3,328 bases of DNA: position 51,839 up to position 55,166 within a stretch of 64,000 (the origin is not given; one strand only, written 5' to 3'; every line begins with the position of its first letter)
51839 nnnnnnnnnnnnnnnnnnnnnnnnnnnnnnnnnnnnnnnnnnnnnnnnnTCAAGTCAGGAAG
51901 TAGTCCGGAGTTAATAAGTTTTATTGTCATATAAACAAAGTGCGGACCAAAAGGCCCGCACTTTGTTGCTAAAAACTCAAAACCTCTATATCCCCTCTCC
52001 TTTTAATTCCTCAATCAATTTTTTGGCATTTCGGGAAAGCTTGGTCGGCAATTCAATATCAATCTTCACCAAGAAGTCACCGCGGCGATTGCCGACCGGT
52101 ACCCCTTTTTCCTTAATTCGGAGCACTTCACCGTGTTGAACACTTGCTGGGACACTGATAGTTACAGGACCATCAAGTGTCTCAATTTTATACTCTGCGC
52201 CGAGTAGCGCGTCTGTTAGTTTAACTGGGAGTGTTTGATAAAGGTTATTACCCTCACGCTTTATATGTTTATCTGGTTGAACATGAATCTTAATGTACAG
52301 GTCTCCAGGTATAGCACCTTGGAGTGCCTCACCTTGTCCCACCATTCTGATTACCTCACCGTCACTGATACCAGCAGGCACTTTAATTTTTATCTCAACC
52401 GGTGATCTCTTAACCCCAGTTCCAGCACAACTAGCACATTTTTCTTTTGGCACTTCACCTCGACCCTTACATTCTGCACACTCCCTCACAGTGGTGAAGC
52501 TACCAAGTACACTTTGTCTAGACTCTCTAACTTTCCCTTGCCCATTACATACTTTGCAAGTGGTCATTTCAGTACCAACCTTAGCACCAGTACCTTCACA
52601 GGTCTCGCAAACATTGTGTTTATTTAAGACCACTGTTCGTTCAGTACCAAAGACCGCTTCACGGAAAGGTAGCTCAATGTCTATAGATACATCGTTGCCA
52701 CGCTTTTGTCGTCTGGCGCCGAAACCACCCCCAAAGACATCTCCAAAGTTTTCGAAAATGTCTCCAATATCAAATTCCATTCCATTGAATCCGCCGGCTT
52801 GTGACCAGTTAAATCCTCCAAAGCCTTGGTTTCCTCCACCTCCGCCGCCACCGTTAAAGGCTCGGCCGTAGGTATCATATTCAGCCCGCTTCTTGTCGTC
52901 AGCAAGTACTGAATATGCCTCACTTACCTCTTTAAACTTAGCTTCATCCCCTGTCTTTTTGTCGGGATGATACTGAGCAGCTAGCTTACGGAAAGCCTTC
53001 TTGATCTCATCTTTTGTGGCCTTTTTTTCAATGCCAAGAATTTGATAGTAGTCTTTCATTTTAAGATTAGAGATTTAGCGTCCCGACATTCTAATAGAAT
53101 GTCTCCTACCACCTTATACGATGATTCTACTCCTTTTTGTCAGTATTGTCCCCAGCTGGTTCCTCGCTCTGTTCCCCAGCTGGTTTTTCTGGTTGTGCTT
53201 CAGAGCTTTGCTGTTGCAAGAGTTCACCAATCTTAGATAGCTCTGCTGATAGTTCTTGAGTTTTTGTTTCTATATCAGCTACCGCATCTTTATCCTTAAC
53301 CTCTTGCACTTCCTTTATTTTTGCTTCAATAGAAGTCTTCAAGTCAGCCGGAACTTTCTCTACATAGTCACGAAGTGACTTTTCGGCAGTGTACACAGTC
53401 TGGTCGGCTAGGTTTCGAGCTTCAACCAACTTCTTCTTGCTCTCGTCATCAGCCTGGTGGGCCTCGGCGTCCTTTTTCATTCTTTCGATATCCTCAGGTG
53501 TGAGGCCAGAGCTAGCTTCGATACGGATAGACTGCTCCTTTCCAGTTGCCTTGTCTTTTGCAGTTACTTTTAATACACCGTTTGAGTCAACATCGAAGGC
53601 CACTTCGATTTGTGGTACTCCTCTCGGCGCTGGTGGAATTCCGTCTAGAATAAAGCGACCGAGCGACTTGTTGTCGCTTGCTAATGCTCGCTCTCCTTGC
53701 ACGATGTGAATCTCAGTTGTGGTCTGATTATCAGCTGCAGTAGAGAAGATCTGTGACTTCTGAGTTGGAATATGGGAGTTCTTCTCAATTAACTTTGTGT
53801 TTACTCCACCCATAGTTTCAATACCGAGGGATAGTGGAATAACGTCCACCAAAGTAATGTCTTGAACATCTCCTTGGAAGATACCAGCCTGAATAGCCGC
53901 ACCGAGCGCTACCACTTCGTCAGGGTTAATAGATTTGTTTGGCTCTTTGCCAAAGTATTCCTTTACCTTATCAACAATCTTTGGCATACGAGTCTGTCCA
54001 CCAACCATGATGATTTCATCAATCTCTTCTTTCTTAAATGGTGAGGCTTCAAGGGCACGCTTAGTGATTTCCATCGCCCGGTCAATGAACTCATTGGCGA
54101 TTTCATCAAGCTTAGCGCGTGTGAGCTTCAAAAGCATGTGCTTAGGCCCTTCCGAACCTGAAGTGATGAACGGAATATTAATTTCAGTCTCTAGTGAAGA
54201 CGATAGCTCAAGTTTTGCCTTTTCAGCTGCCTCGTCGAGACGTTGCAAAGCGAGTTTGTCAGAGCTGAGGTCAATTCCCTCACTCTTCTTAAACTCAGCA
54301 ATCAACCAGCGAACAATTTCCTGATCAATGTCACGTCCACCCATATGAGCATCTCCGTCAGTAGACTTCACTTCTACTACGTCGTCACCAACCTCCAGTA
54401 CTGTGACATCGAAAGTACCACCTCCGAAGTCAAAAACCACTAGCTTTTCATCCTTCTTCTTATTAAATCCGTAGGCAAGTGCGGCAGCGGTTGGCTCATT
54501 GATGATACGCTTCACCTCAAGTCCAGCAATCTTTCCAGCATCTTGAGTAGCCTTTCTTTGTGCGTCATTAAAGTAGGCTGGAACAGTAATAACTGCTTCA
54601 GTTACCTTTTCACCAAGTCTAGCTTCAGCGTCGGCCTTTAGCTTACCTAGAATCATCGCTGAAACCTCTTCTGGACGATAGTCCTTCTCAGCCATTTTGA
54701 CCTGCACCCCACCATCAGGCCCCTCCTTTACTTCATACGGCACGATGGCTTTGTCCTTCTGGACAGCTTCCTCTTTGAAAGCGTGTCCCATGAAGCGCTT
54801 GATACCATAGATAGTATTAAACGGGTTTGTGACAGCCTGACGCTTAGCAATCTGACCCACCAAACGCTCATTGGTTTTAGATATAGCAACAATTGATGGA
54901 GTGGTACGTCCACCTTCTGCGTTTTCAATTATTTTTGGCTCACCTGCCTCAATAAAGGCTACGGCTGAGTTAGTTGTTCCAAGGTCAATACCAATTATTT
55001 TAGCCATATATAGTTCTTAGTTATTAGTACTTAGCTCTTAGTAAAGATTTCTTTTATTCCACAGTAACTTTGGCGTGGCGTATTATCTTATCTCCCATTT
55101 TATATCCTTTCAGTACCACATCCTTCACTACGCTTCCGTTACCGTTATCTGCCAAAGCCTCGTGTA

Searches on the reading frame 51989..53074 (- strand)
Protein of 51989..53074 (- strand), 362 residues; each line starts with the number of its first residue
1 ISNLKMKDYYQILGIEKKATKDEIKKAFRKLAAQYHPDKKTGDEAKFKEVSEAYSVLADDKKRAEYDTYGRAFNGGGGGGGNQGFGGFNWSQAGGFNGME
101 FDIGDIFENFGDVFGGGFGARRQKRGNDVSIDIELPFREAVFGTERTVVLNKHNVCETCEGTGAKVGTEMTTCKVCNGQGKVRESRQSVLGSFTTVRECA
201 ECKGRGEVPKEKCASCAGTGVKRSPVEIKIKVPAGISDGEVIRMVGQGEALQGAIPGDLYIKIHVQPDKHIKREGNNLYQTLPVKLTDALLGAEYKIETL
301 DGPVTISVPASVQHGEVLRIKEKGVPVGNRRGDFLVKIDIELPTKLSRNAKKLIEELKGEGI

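Call 65: search_protein_families(library=pfam, proteins=[window:51989-53074:-], max_evalue=0.00001)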
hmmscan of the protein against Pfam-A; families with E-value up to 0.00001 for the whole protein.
window:51989-53074:- (362 aa): 3 families
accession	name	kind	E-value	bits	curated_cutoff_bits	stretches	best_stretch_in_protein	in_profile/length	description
PF01556.23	DnaJ_C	-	1.4e-42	145.7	26.6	1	130-343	2-152/152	DnaJ C terminal domain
PF00226.36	DnaJ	-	1.9e-24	85.9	27.8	1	8-67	1-63/63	DnaJ domain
PF00684.25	DnaJ_CXXCXGXG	-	6e-15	55.7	32.7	1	156-220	1-65/65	DnaJ central domain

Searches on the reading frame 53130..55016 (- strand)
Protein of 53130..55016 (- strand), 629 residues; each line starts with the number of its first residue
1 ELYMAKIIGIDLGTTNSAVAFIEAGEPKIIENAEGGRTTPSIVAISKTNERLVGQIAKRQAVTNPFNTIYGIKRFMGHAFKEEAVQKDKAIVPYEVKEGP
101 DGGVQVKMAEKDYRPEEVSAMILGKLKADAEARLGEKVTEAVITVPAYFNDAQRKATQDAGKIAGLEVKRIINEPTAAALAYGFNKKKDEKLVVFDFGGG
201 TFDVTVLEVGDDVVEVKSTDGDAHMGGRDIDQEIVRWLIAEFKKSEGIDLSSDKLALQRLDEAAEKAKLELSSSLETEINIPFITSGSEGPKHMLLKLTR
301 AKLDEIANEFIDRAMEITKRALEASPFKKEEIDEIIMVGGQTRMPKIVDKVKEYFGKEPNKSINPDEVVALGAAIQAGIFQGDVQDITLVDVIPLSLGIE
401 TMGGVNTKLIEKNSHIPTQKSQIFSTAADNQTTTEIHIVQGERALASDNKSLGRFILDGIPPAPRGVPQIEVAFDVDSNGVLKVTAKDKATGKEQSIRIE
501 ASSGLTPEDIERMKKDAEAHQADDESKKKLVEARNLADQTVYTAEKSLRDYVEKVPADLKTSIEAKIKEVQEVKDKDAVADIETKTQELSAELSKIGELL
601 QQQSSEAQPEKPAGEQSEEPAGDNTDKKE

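Call 65: search_protein_families(library=pfam, proteins=[window:53130-55016:-], max_evalue=0.00001)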
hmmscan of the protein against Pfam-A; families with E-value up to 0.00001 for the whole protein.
window:53130-55016:- (629 aa): 2 families
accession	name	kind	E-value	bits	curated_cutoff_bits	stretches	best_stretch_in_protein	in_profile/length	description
PF00012.26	HSP70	-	7.4e-240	797.7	20.6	1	7-600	1-597/599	Hsp70 protein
PF06723.19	MreB_Mbl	-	7.1e-16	58.4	27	1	137-375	92-317/327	MreB/Mbl protein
